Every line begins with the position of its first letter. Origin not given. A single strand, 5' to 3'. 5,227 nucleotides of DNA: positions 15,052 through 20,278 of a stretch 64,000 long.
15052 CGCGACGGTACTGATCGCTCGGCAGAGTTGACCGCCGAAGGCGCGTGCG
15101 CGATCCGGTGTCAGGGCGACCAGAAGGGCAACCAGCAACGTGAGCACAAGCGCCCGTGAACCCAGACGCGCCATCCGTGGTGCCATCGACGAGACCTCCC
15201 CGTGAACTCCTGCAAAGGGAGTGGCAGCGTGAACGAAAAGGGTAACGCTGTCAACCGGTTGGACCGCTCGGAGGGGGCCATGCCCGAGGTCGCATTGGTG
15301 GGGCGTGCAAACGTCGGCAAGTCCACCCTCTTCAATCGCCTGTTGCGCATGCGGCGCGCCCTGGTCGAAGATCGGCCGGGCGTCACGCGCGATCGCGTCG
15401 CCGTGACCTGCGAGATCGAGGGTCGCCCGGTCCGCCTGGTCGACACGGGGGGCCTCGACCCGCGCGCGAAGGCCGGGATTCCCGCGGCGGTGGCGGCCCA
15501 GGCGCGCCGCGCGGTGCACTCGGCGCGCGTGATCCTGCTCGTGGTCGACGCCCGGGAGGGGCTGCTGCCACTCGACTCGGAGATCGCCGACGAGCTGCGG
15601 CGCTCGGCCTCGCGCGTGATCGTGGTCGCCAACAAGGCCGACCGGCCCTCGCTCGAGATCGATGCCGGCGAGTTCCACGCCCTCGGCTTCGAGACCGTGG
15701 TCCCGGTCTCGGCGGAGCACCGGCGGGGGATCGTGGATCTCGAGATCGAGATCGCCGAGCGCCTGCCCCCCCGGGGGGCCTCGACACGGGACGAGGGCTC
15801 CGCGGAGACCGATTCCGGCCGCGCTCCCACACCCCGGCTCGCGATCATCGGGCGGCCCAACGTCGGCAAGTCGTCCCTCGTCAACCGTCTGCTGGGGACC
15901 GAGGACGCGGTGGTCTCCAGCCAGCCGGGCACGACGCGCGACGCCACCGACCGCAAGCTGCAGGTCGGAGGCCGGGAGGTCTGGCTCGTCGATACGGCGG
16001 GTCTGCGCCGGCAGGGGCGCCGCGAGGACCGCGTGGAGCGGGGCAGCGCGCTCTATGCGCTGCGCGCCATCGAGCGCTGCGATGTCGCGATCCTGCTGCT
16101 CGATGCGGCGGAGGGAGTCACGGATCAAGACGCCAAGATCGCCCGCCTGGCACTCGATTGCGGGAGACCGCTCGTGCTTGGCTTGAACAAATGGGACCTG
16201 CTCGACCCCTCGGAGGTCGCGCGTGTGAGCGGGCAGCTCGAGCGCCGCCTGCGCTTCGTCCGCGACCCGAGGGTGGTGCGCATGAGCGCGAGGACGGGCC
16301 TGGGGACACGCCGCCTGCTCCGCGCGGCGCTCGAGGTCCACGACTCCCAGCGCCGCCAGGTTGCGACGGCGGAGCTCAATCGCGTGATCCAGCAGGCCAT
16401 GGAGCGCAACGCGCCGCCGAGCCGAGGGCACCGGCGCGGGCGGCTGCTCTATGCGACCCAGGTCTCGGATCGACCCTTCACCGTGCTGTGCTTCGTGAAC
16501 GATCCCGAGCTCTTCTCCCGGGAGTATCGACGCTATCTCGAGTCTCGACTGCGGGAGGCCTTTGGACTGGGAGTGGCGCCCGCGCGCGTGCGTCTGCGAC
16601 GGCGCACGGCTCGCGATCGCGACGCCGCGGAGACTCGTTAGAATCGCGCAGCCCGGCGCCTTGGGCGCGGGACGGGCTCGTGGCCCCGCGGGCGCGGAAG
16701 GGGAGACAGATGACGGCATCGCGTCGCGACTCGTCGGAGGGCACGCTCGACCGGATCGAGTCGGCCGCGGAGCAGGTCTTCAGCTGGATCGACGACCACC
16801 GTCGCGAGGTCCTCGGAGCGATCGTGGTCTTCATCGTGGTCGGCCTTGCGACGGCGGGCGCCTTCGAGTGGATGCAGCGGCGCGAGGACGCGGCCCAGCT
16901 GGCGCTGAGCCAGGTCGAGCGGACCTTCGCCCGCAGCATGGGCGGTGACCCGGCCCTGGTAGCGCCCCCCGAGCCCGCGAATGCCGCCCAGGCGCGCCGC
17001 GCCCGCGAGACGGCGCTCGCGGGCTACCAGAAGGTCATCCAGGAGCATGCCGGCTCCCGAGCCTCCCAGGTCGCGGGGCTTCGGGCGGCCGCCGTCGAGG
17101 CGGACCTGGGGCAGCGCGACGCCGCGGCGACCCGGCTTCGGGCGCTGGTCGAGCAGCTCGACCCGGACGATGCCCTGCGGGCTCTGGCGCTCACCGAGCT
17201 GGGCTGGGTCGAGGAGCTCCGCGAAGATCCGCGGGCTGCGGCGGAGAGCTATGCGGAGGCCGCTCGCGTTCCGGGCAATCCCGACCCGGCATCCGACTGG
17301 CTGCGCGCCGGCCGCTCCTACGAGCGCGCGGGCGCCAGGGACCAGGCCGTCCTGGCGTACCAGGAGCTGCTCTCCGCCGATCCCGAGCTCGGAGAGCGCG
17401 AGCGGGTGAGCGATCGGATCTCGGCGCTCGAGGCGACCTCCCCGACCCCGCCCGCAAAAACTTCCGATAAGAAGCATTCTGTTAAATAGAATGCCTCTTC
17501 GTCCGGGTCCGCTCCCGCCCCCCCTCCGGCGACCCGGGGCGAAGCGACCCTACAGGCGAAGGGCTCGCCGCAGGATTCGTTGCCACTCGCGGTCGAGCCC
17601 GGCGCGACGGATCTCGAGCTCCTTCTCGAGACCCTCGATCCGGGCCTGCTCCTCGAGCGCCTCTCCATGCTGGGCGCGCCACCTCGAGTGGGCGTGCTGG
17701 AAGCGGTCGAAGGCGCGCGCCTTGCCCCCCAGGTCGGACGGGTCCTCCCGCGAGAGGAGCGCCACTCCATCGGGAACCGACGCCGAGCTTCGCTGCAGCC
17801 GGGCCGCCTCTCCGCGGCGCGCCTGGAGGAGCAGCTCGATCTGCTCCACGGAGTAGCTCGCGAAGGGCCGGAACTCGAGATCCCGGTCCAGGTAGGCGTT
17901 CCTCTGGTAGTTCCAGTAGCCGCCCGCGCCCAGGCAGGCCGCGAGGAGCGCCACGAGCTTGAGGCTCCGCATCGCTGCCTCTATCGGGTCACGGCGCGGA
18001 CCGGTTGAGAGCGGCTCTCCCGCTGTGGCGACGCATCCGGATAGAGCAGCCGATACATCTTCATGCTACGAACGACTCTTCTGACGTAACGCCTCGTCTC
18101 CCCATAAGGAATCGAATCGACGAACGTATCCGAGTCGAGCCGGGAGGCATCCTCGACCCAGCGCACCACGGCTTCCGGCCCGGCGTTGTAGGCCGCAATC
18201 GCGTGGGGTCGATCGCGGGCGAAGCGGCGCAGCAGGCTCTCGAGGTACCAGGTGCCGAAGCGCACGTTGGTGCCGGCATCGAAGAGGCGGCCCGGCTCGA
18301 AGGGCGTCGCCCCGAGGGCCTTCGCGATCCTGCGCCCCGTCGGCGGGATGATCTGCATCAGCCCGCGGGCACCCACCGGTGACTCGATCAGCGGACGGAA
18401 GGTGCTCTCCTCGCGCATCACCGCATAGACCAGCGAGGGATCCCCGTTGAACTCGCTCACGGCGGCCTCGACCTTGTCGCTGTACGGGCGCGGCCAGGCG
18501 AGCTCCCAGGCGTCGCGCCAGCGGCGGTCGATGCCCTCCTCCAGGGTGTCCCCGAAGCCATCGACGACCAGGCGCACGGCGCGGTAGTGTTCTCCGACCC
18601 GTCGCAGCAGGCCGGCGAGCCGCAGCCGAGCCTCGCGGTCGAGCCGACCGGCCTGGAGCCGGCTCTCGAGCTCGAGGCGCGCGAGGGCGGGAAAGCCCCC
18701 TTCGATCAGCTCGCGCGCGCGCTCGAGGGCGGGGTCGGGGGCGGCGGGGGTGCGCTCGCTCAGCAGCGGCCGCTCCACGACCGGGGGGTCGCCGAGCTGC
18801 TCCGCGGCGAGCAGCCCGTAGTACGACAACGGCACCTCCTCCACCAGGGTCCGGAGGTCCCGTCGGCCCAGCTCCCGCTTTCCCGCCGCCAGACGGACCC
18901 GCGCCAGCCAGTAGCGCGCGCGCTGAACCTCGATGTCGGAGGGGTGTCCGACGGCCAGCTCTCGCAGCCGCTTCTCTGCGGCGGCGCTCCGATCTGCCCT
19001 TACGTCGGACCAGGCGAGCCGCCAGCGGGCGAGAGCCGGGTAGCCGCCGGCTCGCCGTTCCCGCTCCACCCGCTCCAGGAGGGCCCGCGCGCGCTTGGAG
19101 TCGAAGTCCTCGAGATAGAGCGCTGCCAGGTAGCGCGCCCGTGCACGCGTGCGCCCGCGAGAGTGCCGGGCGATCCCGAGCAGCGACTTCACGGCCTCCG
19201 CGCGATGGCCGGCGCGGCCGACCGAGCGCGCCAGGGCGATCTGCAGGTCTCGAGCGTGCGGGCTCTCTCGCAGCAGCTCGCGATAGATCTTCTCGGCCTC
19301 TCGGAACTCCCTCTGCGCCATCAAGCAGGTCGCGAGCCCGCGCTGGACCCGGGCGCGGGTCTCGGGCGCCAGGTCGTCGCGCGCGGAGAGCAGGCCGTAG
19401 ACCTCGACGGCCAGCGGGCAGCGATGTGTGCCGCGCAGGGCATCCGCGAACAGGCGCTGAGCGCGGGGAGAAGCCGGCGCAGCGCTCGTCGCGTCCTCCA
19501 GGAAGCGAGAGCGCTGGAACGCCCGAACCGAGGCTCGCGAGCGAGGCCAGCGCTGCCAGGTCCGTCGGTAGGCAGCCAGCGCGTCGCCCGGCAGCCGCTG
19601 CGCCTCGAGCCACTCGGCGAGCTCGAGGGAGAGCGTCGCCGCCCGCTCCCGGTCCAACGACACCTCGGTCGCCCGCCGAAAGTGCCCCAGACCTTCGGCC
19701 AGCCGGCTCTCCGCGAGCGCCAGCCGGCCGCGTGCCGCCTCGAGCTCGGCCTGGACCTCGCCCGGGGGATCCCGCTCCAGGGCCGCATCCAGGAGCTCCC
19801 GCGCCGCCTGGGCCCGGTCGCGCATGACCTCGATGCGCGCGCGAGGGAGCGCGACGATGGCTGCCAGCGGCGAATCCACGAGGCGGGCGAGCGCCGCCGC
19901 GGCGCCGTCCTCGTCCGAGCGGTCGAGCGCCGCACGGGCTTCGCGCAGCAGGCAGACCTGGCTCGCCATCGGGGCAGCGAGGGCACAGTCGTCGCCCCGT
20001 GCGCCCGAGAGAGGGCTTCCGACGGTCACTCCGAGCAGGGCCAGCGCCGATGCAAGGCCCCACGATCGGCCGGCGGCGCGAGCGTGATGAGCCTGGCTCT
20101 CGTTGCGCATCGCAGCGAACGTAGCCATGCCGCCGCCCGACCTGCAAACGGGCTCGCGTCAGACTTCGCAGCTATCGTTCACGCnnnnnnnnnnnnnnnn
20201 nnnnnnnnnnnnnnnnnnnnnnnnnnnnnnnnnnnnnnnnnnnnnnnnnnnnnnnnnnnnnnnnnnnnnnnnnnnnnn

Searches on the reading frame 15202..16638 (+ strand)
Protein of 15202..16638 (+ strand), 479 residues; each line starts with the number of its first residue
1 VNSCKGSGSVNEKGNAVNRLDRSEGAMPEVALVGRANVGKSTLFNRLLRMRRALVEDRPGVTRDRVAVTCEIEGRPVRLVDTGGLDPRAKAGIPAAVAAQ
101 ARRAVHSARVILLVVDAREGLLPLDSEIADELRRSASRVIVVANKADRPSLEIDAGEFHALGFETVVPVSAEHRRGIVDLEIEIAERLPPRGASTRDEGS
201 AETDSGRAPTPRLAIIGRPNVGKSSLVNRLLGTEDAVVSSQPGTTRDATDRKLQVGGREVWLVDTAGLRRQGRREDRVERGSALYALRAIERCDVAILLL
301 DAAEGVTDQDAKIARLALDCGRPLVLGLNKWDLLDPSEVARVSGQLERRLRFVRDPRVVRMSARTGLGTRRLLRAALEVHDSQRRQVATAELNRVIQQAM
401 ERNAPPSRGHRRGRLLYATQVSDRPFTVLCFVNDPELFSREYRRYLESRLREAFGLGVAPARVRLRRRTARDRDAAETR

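Call 49: search_protein_families(library=pfam, proteins=[window:15202-16638:+], max_evalue=0.00001)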
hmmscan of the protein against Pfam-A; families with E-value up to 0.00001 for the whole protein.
window:15202-16638:+ (479 aa): 9 families
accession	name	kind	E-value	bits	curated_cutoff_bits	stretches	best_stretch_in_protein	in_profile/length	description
PF01926.29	MMR_HSR1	-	1.5e-54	183.4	21.9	2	213-330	2-113/113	50S ribosome-binding GTPase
PF02421.24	FeoB_N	-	2.3e-25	89.4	27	2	213-375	3-155/156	Ferrous iron transport protein B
PF14714.11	KH_dom-like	-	9.7e-25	87.1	27.3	1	387-466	2-81/81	KH-domain-like of EngA bacterial GTPase enzymes, C-terminal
PF00009.33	GTP_EFTU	-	6.8e-24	84.9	26.5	1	213-378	6-184/188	Elongation factor Tu GTP binding domain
PF00350.29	Dynamin_N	-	5.9e-15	56.1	27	0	213-245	1-33/168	Dynamin family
PF04548.22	AIG1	-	7.2e-10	39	27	0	212-314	2-104/212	AIG1 family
PF03193.22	RsgA_GTPase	-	5.5e-08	33.3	30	0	214-270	110-170/174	RsgA GTPase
PF00071.28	Ras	-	1.9e-06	28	21.6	0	213-270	2-60/162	Ras family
PF08477.19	Roc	-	2.8e-06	28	27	0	213-234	2-23/119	Ras of Complex, Roc, domain of DAPkinase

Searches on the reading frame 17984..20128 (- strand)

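Call 49: search_protein_families(library=pfam, proteins=[window:17984-20128:-], max_evalue=0.00001)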
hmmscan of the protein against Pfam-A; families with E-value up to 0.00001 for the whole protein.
window:17984-20128:- (715 aa): 2 families
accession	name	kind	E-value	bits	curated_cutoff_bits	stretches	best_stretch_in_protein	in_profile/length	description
PF01464.25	SLT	-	1.7e-25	89.3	21.3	1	554-667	4-114/117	Transglycosylase SLT domain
PF13174.12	TPR_6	-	1e-08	35.7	26.3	0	404-435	2-33/33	Tetratricopeptide repeat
